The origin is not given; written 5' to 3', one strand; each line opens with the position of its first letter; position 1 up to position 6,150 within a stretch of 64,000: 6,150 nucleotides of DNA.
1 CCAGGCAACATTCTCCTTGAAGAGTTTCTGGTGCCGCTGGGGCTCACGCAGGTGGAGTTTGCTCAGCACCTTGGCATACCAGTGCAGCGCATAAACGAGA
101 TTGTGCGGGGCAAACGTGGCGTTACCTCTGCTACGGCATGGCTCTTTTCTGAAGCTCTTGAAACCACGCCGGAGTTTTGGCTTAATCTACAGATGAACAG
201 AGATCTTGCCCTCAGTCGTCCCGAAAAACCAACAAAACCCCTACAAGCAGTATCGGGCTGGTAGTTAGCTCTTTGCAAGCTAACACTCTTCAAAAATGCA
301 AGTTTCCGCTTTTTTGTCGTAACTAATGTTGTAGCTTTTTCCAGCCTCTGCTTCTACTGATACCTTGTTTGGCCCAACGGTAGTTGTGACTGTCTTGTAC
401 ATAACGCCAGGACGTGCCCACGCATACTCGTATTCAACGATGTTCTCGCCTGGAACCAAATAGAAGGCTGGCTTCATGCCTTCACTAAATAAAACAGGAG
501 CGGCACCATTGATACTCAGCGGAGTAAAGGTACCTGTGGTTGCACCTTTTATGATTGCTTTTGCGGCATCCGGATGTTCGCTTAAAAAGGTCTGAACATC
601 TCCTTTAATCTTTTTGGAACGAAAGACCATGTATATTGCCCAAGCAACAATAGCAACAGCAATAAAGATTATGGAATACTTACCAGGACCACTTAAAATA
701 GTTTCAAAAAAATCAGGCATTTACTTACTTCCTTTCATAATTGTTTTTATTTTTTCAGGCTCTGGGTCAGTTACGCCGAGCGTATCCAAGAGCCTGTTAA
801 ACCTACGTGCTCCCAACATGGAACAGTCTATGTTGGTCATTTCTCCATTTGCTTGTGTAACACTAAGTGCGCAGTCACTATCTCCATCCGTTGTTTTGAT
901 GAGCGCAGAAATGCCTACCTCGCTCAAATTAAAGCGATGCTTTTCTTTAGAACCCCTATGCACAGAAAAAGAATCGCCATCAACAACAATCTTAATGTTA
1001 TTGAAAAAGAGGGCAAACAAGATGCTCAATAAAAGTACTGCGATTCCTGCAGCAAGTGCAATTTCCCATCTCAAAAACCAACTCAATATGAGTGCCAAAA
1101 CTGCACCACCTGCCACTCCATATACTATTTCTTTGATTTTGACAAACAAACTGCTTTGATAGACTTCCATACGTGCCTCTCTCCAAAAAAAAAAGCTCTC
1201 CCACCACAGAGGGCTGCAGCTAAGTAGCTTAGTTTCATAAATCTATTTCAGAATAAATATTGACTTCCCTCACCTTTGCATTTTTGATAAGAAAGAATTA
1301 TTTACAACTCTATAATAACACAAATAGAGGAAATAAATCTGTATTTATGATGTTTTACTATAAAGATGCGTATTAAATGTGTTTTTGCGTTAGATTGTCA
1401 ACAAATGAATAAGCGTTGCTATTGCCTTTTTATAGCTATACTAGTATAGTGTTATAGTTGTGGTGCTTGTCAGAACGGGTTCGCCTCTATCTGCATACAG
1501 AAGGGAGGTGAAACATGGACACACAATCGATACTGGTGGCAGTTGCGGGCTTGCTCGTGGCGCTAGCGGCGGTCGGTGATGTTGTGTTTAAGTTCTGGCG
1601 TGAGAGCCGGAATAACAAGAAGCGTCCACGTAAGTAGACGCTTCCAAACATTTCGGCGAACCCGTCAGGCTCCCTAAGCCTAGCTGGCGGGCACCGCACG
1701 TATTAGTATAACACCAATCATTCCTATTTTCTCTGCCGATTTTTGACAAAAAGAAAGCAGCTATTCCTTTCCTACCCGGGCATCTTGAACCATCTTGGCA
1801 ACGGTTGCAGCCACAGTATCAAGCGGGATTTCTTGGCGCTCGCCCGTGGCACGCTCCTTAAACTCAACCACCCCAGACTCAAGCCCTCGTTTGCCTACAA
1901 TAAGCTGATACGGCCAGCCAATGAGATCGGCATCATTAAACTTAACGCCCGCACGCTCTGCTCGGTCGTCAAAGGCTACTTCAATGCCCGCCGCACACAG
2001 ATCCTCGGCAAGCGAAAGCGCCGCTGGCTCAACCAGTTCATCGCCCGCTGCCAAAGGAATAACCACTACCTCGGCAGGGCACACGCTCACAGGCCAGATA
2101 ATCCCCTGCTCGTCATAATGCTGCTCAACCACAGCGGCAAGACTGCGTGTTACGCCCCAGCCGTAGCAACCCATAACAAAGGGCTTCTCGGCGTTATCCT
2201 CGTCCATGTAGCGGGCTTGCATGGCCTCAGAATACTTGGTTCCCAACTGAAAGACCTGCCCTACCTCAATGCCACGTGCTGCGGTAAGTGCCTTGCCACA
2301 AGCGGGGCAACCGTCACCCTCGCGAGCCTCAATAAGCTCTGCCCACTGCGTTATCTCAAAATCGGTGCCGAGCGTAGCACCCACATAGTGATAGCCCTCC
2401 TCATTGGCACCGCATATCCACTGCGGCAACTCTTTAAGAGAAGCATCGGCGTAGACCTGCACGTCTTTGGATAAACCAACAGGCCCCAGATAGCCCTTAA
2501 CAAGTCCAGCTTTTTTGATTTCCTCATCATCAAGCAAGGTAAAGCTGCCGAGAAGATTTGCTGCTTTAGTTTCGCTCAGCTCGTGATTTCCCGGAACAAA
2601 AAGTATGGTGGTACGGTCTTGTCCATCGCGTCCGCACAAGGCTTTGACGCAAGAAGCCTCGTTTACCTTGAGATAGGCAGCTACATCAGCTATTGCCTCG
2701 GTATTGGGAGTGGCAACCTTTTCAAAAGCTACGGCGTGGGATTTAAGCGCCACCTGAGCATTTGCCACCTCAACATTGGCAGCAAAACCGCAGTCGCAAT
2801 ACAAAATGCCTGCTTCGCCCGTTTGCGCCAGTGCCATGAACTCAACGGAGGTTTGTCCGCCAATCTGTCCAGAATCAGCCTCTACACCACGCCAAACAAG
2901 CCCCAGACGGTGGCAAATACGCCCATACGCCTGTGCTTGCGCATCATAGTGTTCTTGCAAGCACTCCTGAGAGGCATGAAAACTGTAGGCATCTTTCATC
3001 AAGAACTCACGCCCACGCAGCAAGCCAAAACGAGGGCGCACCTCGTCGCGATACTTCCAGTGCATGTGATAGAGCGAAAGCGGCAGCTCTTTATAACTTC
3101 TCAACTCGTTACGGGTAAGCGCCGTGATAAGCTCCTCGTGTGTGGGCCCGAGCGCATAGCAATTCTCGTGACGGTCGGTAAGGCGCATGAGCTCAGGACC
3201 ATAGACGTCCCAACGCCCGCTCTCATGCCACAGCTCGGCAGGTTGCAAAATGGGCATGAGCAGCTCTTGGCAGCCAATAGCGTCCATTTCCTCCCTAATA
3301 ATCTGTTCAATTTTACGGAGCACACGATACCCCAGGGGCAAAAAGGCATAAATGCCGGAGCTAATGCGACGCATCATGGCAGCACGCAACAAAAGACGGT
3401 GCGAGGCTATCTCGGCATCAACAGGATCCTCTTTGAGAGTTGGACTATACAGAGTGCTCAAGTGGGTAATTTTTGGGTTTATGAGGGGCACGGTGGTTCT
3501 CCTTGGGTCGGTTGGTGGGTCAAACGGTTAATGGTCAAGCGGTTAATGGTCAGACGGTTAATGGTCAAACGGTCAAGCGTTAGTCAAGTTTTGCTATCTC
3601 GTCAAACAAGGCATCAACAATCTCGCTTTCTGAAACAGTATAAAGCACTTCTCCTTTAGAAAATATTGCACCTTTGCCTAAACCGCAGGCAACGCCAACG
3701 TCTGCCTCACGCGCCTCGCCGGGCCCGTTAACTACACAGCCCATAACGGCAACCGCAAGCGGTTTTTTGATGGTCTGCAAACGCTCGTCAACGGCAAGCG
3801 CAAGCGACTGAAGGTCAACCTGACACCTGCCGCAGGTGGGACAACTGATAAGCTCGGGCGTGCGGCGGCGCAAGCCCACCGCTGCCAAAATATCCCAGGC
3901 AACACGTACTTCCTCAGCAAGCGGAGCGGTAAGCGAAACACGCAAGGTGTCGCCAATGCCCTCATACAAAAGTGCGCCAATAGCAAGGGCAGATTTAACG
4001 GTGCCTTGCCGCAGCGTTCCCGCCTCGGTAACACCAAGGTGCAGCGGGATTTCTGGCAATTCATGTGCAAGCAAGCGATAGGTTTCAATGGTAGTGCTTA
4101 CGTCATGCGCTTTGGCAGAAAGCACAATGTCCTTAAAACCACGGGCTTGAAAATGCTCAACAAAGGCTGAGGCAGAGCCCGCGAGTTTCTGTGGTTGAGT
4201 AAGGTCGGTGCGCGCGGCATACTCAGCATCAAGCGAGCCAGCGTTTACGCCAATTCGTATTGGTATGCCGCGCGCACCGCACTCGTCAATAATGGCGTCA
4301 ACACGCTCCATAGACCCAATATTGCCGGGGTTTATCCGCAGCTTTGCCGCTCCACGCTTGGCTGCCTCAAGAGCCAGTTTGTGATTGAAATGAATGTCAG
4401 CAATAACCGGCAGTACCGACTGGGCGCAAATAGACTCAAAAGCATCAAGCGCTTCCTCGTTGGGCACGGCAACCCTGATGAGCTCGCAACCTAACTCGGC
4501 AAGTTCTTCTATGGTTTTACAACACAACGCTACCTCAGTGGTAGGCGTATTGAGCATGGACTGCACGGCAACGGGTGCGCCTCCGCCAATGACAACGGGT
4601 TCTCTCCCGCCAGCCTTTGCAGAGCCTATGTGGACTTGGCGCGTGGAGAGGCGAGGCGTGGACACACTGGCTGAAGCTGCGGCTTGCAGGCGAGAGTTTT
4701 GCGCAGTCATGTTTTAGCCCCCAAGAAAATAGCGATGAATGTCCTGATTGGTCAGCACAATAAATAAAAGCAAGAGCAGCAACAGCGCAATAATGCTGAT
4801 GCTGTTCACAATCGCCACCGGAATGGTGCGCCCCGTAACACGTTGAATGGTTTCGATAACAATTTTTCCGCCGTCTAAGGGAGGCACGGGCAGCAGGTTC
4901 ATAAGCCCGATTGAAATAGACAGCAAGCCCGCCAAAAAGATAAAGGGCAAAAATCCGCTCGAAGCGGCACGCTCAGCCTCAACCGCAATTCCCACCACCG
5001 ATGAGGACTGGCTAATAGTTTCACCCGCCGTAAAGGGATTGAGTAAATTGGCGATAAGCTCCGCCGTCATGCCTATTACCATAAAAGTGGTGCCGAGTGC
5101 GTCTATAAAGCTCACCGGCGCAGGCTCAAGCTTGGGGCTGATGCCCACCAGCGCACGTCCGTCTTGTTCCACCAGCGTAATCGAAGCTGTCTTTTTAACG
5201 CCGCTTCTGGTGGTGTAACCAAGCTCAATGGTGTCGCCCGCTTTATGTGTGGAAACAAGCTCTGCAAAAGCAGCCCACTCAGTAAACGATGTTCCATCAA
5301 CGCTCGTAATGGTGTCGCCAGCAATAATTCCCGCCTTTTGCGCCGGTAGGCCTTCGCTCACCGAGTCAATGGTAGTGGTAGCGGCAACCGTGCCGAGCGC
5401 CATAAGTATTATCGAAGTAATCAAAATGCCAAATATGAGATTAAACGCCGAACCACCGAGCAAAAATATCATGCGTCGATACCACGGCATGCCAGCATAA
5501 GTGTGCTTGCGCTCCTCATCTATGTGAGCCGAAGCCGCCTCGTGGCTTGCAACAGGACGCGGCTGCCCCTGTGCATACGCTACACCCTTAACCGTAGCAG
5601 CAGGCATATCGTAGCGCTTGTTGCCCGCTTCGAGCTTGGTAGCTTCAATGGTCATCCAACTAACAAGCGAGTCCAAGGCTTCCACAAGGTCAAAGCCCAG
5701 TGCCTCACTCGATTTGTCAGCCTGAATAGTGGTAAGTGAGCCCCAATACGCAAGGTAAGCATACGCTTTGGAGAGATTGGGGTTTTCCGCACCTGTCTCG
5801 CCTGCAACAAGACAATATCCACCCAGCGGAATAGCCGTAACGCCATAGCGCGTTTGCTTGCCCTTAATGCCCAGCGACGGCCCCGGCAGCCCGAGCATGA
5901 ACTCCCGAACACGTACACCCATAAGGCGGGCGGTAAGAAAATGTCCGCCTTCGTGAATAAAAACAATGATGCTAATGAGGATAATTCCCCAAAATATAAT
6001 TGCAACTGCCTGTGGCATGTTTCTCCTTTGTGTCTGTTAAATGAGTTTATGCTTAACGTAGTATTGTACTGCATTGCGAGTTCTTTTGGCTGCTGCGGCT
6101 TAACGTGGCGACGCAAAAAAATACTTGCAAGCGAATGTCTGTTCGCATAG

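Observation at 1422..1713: Unannotated 40-aa hydrophobic peptide gene with 5-prime/3-prime UTR complementarity, a type I toxin-like locus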

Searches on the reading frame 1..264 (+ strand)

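Call 9: search_protein_families(library=pfam, proteins=[window:1-264:+], max_evalue=1)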
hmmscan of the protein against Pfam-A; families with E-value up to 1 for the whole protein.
window:1-264:+ (87 aa): 4 families
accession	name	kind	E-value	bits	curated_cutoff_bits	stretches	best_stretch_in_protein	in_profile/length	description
PF01381.28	HTH_3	-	3.4e-10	40.3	23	1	7-60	2-55/55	Helix-turn-helix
PF13560.12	HTH_31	-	0.002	18.9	27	1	14-47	14-47/64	Helix-turn-helix domain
PF04545.22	Sigma70_r4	-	0.14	12.2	24.1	1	14-35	20-41/50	Sigma-70, region 4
PF15943.11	YdaS_toxin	-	0.21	11.9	30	1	17-42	11-36/65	Bacterial toxin YdaS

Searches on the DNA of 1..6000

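Call 3: search_rna_families(source=window, start=1, end=6000, threshold=evalue, max_evalue=1, show_alignments=3)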
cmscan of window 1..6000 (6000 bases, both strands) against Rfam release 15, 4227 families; matches with E-value up to 1: 0.
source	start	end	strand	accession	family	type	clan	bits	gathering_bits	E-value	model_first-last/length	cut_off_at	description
